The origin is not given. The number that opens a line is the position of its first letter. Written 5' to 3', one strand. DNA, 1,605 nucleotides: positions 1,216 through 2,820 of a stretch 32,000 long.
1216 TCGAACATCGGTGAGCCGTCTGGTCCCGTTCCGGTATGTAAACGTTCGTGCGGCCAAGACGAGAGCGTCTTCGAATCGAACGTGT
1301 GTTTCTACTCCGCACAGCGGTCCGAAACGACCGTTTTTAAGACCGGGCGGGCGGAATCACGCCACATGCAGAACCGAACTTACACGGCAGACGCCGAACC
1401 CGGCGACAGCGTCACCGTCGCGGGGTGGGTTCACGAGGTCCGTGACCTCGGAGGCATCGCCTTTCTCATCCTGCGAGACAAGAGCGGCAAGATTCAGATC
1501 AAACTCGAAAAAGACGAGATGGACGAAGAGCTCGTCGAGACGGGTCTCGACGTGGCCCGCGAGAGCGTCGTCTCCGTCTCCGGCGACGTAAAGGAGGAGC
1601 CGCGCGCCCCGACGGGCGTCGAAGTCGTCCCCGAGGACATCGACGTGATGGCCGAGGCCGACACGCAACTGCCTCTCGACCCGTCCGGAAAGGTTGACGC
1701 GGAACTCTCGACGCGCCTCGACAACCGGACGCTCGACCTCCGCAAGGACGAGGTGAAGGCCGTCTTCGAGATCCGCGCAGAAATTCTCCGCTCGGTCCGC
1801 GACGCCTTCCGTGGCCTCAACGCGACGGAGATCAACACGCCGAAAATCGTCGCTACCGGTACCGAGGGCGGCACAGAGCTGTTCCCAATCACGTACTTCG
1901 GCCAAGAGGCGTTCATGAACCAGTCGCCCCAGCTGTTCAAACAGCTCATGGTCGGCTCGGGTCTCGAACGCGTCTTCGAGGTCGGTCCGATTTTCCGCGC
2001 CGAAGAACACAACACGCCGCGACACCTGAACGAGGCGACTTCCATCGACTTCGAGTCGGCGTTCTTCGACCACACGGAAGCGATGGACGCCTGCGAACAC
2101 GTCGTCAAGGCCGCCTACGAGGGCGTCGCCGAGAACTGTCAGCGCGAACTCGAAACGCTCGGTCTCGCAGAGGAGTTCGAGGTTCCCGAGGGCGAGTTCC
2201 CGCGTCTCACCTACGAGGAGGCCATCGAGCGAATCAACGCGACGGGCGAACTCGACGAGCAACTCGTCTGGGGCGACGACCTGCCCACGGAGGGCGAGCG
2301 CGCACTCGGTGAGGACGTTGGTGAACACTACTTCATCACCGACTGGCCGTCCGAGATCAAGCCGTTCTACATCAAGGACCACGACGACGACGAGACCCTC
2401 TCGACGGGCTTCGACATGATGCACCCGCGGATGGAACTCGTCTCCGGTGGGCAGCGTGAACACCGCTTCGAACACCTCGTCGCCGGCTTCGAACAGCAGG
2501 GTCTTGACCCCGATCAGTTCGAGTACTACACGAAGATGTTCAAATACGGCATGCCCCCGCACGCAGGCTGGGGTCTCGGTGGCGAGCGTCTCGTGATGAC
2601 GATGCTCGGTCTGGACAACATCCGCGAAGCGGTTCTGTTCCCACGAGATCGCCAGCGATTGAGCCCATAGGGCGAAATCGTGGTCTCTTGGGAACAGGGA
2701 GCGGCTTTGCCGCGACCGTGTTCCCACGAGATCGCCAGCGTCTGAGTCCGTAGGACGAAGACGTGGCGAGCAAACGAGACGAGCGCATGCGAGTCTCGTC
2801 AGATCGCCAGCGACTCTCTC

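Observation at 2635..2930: Array of displaced aspS C-terminal coding cassettes that differ only by synonymous codons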

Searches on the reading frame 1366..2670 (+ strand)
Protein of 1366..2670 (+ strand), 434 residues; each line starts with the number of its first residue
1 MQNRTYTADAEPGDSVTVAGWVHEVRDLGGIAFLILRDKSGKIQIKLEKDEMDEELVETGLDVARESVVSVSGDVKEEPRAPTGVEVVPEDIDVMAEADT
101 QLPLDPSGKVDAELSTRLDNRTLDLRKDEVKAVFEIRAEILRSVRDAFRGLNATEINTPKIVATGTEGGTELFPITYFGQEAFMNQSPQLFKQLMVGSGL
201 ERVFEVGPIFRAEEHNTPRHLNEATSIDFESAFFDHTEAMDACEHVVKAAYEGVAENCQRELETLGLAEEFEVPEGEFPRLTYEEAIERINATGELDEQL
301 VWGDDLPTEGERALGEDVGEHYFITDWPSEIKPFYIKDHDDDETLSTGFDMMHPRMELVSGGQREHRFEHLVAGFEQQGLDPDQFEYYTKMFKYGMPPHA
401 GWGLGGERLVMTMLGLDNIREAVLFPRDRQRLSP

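Call 6: find_related_loci(query=window:1366-2667:+, collection=genome_contigs, flank=10000)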
Query window:1366-2667:+ (434 aa) in genome_contigs; peptide patterns used: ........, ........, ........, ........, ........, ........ (x = any residue, [..] = any of these).
444 stretches matched a pattern; 417 encode a relative of the query (tblastn E <= 1e-3); the best 80 are kept; 80 distinct loci.
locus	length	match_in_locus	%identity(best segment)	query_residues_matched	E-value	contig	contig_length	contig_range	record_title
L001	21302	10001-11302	94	1-434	0e+0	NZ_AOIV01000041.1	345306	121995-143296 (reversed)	Halogeometricum pallidum JCM 14848 contig_41, whole genome shotgun sequence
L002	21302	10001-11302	93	1-434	0e+0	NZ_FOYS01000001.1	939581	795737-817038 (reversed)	Halogeometricum limi strain CGMCC 1.8711, whole genome shotgun sequence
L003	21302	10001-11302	91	1-434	0e+0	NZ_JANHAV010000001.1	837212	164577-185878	Halobellus inordinatus strain YC20 Scaffold1_1, whole genome shotgun sequence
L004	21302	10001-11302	91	1-434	0e+0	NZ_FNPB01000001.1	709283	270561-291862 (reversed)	Halobellus clavatus strain CGMCC 1.10118, whole genome shotgun sequence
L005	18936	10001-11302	91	1-434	0e+0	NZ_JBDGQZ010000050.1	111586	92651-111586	MAG: Halobellus sp. isolate DAL-Ass_37_98C3R c_000000000056, whole genome shotgun sequence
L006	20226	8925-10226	90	1-434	0e+0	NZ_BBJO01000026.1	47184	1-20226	Halobellus rufus strain CBA1103, whole genome shotgun sequence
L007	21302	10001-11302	90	1-434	0e+0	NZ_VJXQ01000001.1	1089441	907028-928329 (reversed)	Halobellus captivus strain ZY21 scaffold1, whole genome shotgun sequence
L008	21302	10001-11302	90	1-434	0e+0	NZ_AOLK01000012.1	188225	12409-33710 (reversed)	Haloferax elongans ATCC BAA-1513 contig_12, whole genome shotgun sequence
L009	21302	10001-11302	89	1-434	0e+0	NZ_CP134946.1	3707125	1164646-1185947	Halobellus marinus strain DFY28 chromosome, complete genome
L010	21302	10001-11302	90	1-434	0e+0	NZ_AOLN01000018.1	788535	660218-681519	Haloferax mucosum ATCC BAA-1512 contig_18, whole genome shotgun sequence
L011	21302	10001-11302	91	1-434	0e+0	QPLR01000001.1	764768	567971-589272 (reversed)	Halobellus sp. Atlit-31R P_contig000001, whole genome shotgun sequence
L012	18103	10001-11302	88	1-434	0e+0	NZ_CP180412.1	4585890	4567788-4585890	Halosimplex sp. TS25 chromosome, complete genome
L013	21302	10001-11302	88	1-434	0e+0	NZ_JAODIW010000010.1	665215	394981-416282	Halobium salinum strain YJ-8-S platanus_K_default_10, whole genome shotgun sequence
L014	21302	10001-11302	88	1-434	0e+0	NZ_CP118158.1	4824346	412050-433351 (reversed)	Halosimplex aquaticum strain XZYJT29 chromosome, complete genome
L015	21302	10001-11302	87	1-434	0e+0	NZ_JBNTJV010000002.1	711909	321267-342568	Natronomonas sp. EA1 EA1_scaffold2, whole genome shotgun sequence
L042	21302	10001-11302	85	1-434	0e+0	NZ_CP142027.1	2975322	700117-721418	Haloarcula montana strain GH36 chromosome, complete genome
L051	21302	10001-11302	86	1-434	0e+0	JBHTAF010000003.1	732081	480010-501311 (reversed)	Saliphagus sp. GCM10025334 strain JCM 18423 GCM70025334_6, whole genome shotgun sequence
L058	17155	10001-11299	85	1-434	0e+0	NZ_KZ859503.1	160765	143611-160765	Halorussus litoreus strain HD8-51 Scaffold3, whole genome shotgun sequence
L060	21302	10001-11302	85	1-434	0e+0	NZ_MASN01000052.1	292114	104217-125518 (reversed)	Natrialba sp. SSL1 ctg56, whole genome shotgun sequence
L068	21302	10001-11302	84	1-434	0e+0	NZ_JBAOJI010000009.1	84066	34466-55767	Halovenus sp. HT40 NODE_9_length_84066_cov_166.188739, whole genome shotgun sequence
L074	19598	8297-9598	85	1-434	0e+0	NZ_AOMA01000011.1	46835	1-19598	Halobiforma nitratireducens JCM 10879 contig_11, whole genome shotgun sequence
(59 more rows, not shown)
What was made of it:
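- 1366..2670 (+): aspS (archaeal-type aspartyl-tRNA synthetase, 434 aa), ending in the invariant peptide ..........*. 94% identical to Halogeometricum pallidum AspRS (call 6).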

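Call 18: find_encoding_contigs(protein=window:1366-2670:+, flank=10000, max_places=10)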
Protein window:1366-2670:+ (434 aa): 10 contigs read that carry it; 8 places shown.
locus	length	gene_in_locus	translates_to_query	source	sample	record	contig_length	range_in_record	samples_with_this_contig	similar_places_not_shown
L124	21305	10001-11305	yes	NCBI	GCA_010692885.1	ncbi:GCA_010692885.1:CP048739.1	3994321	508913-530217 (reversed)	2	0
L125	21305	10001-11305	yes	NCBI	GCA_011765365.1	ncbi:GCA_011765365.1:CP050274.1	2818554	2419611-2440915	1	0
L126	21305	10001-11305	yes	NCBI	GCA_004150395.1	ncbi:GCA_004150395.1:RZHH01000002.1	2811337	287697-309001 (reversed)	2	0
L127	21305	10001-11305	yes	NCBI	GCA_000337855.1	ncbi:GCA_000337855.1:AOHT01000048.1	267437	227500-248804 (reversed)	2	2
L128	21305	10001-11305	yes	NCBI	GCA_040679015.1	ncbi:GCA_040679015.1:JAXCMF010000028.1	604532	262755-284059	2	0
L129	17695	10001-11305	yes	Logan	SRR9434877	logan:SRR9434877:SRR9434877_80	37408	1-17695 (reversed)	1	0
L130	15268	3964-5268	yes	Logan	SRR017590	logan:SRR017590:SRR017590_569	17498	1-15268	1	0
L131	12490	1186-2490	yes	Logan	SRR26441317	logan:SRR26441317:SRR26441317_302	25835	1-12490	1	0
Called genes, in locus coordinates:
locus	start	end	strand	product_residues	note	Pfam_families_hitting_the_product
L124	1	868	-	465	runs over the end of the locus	PF01554:MatE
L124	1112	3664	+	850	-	PF01751:Toprim, PF01131:Topoisom_bac, PF01396:Zn_ribbon_Top1, PF14520:HHH_5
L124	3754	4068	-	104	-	-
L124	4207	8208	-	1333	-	PF02384:N6_Mtase (weak), PF20473:MmeI_Mtase, PF07669:Eco57I, PF12950:TaqI_C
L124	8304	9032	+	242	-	PF01884:PcrB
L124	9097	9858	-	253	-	PF13197:DUF4013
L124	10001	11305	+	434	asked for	PF01336:tRNA_anti-codon, PF00152:tRNA-synt_2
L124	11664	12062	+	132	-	PF05120:GvpG (weak), PF08044:DUF1707 (weak), PF09851:SHOCT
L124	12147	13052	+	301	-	PF00288:GHMP_kinases_N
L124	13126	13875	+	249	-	PF02006:PPS_PS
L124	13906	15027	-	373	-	PF00174:Oxidored_molyb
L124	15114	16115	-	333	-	PF13417:GST_N_3 (faint), PF13409:GST_N_2, PF00043:GST_C (weak), PF14497:GST_C_3 (weak), PF13410:GST_C_2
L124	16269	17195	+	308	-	PF01946:Thi4, PF00890:FAD_binding_2 (weak), PF01266:DAO (weak), PF01494:FAD_binding_3, PF07992:Pyr_redox_2, PF12831:FAD_oxidored, PF13450:NAD_binding_8, PF01946:Thi4, +1 more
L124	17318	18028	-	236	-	PF01209:Ubie_methyltran, PF13489:Methyltransf_23, PF01135:PCMT, PF01728:FtsJ (weak), PF13847:Methyltransf_31, PF08241:Methyltransf_11, PF08242:Methyltransf_12, PF13649:Methyltransf_25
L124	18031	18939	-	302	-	PF01381:HTH_3 (weak), PF10120:ThiN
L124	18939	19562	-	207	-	PF06559:DCD_N, PF22769:DCD, PF22569:DCD_C, PF00692:dUTPase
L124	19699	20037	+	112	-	PF01981:PTH2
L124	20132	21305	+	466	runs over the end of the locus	PF13426:PAS_9, PF08447:PAS_3, PF00989:PAS, PF08448:PAS_4, PF13188:PAS_8 (weak), PF13426:PAS_9, PF00512:HisKA, PF02518:HATPase_c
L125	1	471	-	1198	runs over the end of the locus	PF02463:SMC_N, PF13166:AAA_13 (faint), PF13304:AAA_21 (weak), PF06818:Fez1 (faint), PF24161:CCDC39 (weak), PF06470:SMC_hinge, PF24161:CCDC39, PF13304:AAA_21, +7 more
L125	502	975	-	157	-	PF24362:DUF7518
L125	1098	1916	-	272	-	PF00135:COesterase (weak), PF02230:Abhydrolase_2 (faint), PF20434:BD-FAE, PF12146:Hydrolase_4 (faint), PF07859:Abhydrolase_3, PF00326:Peptidase_S9 (weak)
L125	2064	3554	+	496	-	PF02934:GatB_N, PF02637:GatB_Yqey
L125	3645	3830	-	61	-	-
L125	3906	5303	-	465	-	PF01554:MatE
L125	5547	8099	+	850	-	PF01751:Toprim, PF01131:Topoisom_bac, PF01396:Zn_ribbon_Top1, PF14520:HHH_5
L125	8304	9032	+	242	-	PF01884:PcrB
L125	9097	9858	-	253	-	PF13197:DUF4013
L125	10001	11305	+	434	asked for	PF01336:tRNA_anti-codon, PF00152:tRNA-synt_2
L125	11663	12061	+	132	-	PF05120:GvpG (weak), PF08044:DUF1707 (weak), PF09851:SHOCT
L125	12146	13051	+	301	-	PF00288:GHMP_kinases_N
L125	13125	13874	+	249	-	PF02006:PPS_PS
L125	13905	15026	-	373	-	PF00174:Oxidored_molyb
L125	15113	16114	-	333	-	PF13417:GST_N_3 (faint), PF13409:GST_N_2, PF00043:GST_C (weak), PF14497:GST_C_3 (weak), PF13410:GST_C_2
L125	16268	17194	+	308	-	PF01946:Thi4, PF00890:FAD_binding_2 (weak), PF01266:DAO (weak), PF01494:FAD_binding_3, PF07992:Pyr_redox_2, PF12831:FAD_oxidored, PF13450:NAD_binding_8, PF01946:Thi4, +1 more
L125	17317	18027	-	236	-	PF01209:Ubie_methyltran, PF13489:Methyltransf_23, PF01135:PCMT, PF01728:FtsJ (weak), PF13847:Methyltransf_31, PF08241:Methyltransf_11, PF08242:Methyltransf_12, PF13649:Methyltransf_25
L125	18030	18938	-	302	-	PF01381:HTH_3 (weak), PF10120:ThiN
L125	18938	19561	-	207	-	PF06559:DCD_N, PF22769:DCD, PF22569:DCD_C, PF00692:dUTPase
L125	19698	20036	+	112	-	PF01981:PTH2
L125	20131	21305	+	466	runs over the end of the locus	PF13426:PAS_9, PF08447:PAS_3, PF00989:PAS, PF08448:PAS_4, PF13188:PAS_8 (weak), PF13426:PAS_9, PF00512:HisKA, PF02518:HATPase_c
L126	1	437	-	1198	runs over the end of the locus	PF02463:SMC_N, PF13166:AAA_13 (faint), PF13304:AAA_21 (weak), PF13476:AAA_23, PF24161:CCDC39, PF06470:SMC_hinge, PF24161:CCDC39, PF13304:AAA_21, +7 more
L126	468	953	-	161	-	PF24362:DUF7518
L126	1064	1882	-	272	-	PF00135:COesterase (weak), PF02230:Abhydrolase_2 (faint), PF20434:BD-FAE, PF12146:Hydrolase_4 (faint), PF07859:Abhydrolase_3, PF00326:Peptidase_S9 (weak)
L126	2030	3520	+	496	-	PF02934:GatB_N, PF02637:GatB_Yqey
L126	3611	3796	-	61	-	-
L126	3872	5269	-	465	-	PF01554:MatE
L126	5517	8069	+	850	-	PF01751:Toprim, PF01131:Topoisom_bac, PF01396:Zn_ribbon_Top1, PF14520:HHH_5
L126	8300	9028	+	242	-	PF01884:PcrB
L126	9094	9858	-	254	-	PF13197:DUF4013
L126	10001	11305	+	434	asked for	PF01336:tRNA_anti-codon, PF00152:tRNA-synt_2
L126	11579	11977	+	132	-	PF05120:GvpG (weak), PF08044:DUF1707 (weak), PF09851:SHOCT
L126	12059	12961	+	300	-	PF00288:GHMP_kinases_N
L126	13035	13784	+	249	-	PF02006:PPS_PS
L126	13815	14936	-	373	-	PF00174:Oxidored_molyb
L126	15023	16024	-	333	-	PF13417:GST_N_3 (faint), PF13409:GST_N_2, PF00043:GST_C, PF14497:GST_C_3 (weak), PF13410:GST_C_2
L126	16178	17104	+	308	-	PF01946:Thi4, PF00890:FAD_binding_2 (weak), PF01266:DAO (weak), PF01494:FAD_binding_3, PF07992:Pyr_redox_2, PF12831:FAD_oxidored, PF13450:NAD_binding_8, PF01946:Thi4, +1 more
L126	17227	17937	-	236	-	PF01209:Ubie_methyltran, PF13489:Methyltransf_23, PF01135:PCMT, PF01728:FtsJ (weak), PF13847:Methyltransf_31, PF08241:Methyltransf_11, PF08242:Methyltransf_12, PF13649:Methyltransf_25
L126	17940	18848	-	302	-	PF01381:HTH_3 (weak), PF10120:ThiN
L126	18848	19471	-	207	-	PF06559:DCD_N, PF22769:DCD, PF22569:DCD_C, PF00692:dUTPase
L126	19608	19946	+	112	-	PF01981:PTH2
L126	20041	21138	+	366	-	PF13426:PAS_9, PF08447:PAS_3, PF00989:PAS, PF13188:PAS_8 (weak), PF08448:PAS_4, PF13426:PAS_9, PF00512:HisKA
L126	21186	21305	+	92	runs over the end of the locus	PF02518:HATPase_c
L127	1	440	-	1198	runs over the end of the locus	PF02463:SMC_N, PF13166:AAA_13 (faint), PF13304:AAA_21 (weak), PF07889:DUF1664 (faint), PF24161:CCDC39, PF06470:SMC_hinge, PF24161:CCDC39, PF13304:AAA_21, +6 more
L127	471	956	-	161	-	PF24362:DUF7518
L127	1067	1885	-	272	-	PF00135:COesterase (weak), PF02230:Abhydrolase_2 (faint), PF20434:BD-FAE, PF12146:Hydrolase_4 (faint), PF07859:Abhydrolase_3, PF00326:Peptidase_S9 (weak)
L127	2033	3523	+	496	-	PF02934:GatB_N, PF02637:GatB_Yqey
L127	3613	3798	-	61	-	-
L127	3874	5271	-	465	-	PF01554:MatE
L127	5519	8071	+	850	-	PF01751:Toprim, PF01131:Topoisom_bac, PF01396:Zn_ribbon_Top1, PF14520:HHH_5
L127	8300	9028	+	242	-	PF01884:PcrB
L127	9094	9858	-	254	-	PF13197:DUF4013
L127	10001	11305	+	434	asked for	PF01336:tRNA_anti-codon, PF00152:tRNA-synt_2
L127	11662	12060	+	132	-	PF05120:GvpG (weak), PF08044:DUF1707 (weak), PF09851:SHOCT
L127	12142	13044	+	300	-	PF00288:GHMP_kinases_N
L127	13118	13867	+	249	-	PF02006:PPS_PS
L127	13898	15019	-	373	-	PF00174:Oxidored_molyb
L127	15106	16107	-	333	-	PF13409:GST_N_2, PF00043:GST_C, PF14497:GST_C_3 (weak), PF13410:GST_C_2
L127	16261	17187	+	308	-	PF01946:Thi4, PF00890:FAD_binding_2 (weak), PF01266:DAO (weak), PF01494:FAD_binding_3, PF07992:Pyr_redox_2, PF12831:FAD_oxidored, PF13450:NAD_binding_8, PF01946:Thi4, +1 more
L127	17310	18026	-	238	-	PF01209:Ubie_methyltran, PF01135:PCMT, PF01728:FtsJ (weak), PF13489:Methyltransf_23, PF13847:Methyltransf_31, PF08241:Methyltransf_11, PF08242:Methyltransf_12, PF13649:Methyltransf_25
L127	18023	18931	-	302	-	PF01381:HTH_3 (weak), PF10120:ThiN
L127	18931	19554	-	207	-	PF06559:DCD_N, PF22769:DCD, PF22569:DCD_C, PF00692:dUTPase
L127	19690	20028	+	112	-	PF01981:PTH2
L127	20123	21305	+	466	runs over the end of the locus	PF13426:PAS_9, PF08447:PAS_3, PF00989:PAS, PF08448:PAS_4, PF13188:PAS_8 (weak), PF13426:PAS_9, PF00512:HisKA, PF02518:HATPase_c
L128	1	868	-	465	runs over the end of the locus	PF01554:MatE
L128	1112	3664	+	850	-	PF01751:Toprim, PF01131:Topoisom_bac, PF01396:Zn_ribbon_Top1, PF14520:HHH_5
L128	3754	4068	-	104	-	-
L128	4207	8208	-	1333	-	PF02384:N6_Mtase (weak), PF20473:MmeI_Mtase, PF07669:Eco57I, PF12950:TaqI_C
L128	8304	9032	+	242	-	PF01884:PcrB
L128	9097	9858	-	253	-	PF13197:DUF4013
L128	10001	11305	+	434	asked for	PF01336:tRNA_anti-codon, PF00152:tRNA-synt_2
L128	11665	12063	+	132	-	PF05120:GvpG (weak), PF08044:DUF1707 (weak), PF09851:SHOCT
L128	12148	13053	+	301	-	PF00288:GHMP_kinases_N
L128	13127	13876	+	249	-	PF02006:PPS_PS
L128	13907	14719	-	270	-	PF00174:Oxidored_molyb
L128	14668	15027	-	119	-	-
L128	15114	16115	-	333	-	PF13417:GST_N_3 (faint), PF13409:GST_N_2, PF00043:GST_C, PF14497:GST_C_3 (weak), PF13410:GST_C_2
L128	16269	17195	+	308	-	PF01946:Thi4, PF00890:FAD_binding_2 (weak), PF01266:DAO (weak), PF01494:FAD_binding_3, PF07992:Pyr_redox_2, PF12831:FAD_oxidored, PF13450:NAD_binding_8, PF01946:Thi4, +1 more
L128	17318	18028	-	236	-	PF01209:Ubie_methyltran, PF13489:Methyltransf_23, PF01135:PCMT, PF01728:FtsJ (weak), PF13847:Methyltransf_31, PF08241:Methyltransf_11, PF08242:Methyltransf_12, PF13649:Methyltransf_25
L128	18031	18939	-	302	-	PF01381:HTH_3 (weak), PF10120:ThiN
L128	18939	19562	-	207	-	PF06559:DCD_N, PF22769:DCD, PF22569:DCD_C, PF00692:dUTPase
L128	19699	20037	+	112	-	PF01981:PTH2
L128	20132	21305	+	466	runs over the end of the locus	PF13426:PAS_9, PF08447:PAS_3, PF00989:PAS, PF08448:PAS_4, PF13188:PAS_8 (weak), PF13426:PAS_9, PF00512:HisKA, PF02518:HATPase_c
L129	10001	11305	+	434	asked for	PF01336:tRNA_anti-codon, PF00152:tRNA-synt_2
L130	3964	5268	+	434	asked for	PF01336:tRNA_anti-codon, PF00152:tRNA-synt_2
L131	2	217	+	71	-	?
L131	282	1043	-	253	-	PF13197:DUF4013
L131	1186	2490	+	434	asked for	PF01336:tRNA_anti-codon, PF00152:tRNA-synt_2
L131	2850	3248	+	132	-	PF05120:GvpG (weak), PF08044:DUF1707 (weak), PF09851:SHOCT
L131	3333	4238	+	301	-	PF00288:GHMP_kinases_N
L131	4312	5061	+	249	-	PF02006:PPS_PS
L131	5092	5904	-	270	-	PF00174:Oxidored_molyb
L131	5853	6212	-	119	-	-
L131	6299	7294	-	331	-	PF13417:GST_N_3 (faint), PF13409:GST_N_2, PF00043:GST_C, PF14497:GST_C_3 (weak), PF13410:GST_C_2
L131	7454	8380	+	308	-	PF01946:Thi4, PF00890:FAD_binding_2 (weak), PF01266:DAO (weak), PF01494:FAD_binding_3, PF07992:Pyr_redox_2, PF12831:FAD_oxidored, PF13450:NAD_binding_8, PF01946:Thi4, +1 more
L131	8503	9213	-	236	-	PF01209:Ubie_methyltran, PF13489:Methyltransf_23, PF01135:PCMT, PF01728:FtsJ (weak), PF13847:Methyltransf_31, PF08241:Methyltransf_11, PF08242:Methyltransf_12, PF13649:Methyltransf_25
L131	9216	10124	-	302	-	PF01381:HTH_3 (weak), PF10120:ThiN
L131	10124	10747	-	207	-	PF06559:DCD_N, PF22769:DCD, PF22569:DCD_C, PF00692:dUTPase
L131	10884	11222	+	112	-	PF01981:PTH2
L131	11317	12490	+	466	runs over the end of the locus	PF13426:PAS_9, PF08447:PAS_3, PF00989:PAS, PF08448:PAS_4, PF13188:PAS_8 (weak), PF13426:PAS_9, PF00512:HisKA, PF02518:HATPase_c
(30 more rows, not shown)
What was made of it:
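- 1366..2670 (+): Pfam tRNA_anti-codon and tRNA-synt_2 on the identical protein (call 18).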

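Call 60: search_protein_families(library=pfam, alignment_id=A3, max_evalue=0.00001)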
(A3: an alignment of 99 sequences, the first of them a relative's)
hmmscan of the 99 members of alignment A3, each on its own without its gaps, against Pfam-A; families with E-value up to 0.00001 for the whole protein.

A. member 1, L070:13086-14366:+ (427 aa): 1 family
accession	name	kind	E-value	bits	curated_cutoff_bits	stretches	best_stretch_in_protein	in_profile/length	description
PF00288.32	GHMP_kinases_N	-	1.5e-11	44.8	22.3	1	215-293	6-87/87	GHMP kinases N terminal domain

B. families by the number of members that match (of 99 scanned): 166 families (the first 25 are shown)
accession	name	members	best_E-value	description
PF00004.35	AAA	2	2.8e-65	ATPase family associated with various cellular activities (AAA)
PF00106.31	adh_short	2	4.2e-49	short chain dehydrogenase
PF02775.26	TPP_enzyme_C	2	1.4e-31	Thiamine pyrophosphate enzyme, C-terminal TPP binding domain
PF00528.27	BPD_transp_1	2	5.3e-26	Binding-protein-dependent transport system inner membrane component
PF13426.13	PAS_9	2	2.9e-24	PAS domain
PF04967.18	HTH_10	2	1.2e-20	HTH DNA binding domain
PF13649.12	Methyltransf_25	2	8e-20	Methyltransferase domain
PF07690.21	MFS_1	2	1.4e-19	Major Facilitator Superfamily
PF08241.18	Methyltransf_11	2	2.7e-18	Methyltransferase domain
PF08242.18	Methyltransf_12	2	4.1e-18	Methyltransferase domain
PF00989.32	PAS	2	5.7e-17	PAS fold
PF13847.12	Methyltransf_31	2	2.1e-16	Methyltransferase domain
PF01266.30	DAO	2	3.6e-13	FAD dependent oxidoreductase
PF13489.12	Methyltransf_23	2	3.9e-13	Methyltransferase domain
PF01494.25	FAD_binding_3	2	5.1e-11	FAD binding domain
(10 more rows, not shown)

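Call 61: search_protein_families(library=phrogs, alignment_id=A3, max_evalue=0.000001)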
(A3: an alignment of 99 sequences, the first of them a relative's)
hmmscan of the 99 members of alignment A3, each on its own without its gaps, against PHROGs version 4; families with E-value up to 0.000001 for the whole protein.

A. member 1, L070:13086-14366:+ (427 aa): 0 families

B. families by the number of members that match (of 99 scanned): 67 families (the first 25 are shown)
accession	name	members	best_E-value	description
phrog_3142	-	2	1.3e-48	FabG-like 3-oxoacyl-(acyl-carrier-protein) reductase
phrog_20966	-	2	2.5e-29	-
phrog_168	-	2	4.8e-12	clamp loader of DNA polymerase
phrog_4752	-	2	1.9e-10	tRNA methyltransferase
phrog_6397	-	2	4.8e-07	ribonucleotide reductase large subunit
phrog_9582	-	1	1.2e-105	dehydrogenase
phrog_30773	-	1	2e-82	-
phrog_2640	-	1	5.1e-73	zinc containing alcohol dehydrogenase superfamily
phrog_3757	-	1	1.3e-71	-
phrog_5879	-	1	1.3e-62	-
phrog_11528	-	1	9.8e-61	-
phrog_8572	-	1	2.3e-56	-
phrog_8638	-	1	4.2e-56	-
phrog_1663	-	1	8.7e-54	dCTP deaminase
phrog_8735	-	1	1.7e-53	-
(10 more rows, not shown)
